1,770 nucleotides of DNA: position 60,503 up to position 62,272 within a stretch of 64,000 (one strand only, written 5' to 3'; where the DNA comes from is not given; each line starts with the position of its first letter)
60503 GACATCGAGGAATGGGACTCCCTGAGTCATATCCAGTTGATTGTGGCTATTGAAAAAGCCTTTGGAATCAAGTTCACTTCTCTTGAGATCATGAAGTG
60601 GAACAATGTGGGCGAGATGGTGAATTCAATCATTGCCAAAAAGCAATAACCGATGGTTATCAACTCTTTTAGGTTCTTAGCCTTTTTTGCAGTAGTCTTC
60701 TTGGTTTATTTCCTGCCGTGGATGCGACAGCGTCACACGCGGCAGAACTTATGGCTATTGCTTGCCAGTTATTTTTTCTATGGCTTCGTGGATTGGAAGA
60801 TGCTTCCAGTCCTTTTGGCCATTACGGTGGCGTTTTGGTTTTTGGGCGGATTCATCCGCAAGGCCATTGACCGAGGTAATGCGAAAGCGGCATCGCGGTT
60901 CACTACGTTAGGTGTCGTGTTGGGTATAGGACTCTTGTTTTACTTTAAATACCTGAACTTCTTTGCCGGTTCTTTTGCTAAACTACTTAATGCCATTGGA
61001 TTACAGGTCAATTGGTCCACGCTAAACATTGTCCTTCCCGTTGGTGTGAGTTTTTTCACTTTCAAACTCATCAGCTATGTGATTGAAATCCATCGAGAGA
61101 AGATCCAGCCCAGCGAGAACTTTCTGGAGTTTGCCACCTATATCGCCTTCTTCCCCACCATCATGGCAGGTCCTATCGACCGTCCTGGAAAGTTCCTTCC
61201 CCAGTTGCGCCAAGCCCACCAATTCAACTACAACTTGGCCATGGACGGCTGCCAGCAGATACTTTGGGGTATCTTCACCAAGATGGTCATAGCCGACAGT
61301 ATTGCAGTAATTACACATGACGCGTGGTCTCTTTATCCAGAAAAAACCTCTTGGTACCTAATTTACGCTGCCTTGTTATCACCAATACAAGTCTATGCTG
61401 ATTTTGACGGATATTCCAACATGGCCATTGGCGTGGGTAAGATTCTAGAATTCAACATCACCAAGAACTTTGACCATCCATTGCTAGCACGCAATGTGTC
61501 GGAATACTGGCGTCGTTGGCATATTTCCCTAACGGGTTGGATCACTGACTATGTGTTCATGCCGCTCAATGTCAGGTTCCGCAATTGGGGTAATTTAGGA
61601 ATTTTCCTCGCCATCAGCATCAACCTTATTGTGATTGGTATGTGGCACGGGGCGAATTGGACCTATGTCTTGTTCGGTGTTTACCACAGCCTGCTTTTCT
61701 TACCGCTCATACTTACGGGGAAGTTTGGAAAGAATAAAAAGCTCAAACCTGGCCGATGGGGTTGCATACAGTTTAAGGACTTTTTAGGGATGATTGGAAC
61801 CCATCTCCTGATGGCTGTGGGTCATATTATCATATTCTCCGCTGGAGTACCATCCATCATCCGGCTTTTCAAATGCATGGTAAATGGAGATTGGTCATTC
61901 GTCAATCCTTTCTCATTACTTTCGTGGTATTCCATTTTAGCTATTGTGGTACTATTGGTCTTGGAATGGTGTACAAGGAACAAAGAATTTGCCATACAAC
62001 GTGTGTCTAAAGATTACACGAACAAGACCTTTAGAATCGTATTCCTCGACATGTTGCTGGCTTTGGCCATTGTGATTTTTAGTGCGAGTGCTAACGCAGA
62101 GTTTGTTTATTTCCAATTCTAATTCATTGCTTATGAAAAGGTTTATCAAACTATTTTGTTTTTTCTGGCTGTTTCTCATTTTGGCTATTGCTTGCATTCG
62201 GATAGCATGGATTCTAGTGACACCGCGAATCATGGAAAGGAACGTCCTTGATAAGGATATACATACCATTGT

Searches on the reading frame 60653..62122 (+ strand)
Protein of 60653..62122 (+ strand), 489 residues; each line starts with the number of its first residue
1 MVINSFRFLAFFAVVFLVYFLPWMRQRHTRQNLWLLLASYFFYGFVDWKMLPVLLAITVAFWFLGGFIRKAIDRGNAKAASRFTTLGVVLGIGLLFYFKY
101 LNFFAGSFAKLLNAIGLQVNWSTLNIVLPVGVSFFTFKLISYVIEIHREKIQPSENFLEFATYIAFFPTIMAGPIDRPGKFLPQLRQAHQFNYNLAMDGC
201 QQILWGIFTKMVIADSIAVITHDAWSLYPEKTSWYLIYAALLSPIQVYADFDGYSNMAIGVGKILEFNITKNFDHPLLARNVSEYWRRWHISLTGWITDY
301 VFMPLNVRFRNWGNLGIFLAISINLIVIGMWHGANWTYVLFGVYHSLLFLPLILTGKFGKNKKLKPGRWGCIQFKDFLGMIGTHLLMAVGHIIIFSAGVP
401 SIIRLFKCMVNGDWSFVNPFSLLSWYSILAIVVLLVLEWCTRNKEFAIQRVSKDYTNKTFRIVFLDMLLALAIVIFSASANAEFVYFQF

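Call 3: search_protein_families(library=pfam, proteins=[window:60653-62122:+])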
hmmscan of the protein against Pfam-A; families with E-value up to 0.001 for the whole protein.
window:60653-62122:+ (489 aa): 1 family
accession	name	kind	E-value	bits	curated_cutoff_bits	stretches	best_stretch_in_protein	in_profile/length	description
PF03062.24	MBOAT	-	4e-15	56.4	27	1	156-352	80-294/337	MBOAT, membrane-bound O-acyltransferase family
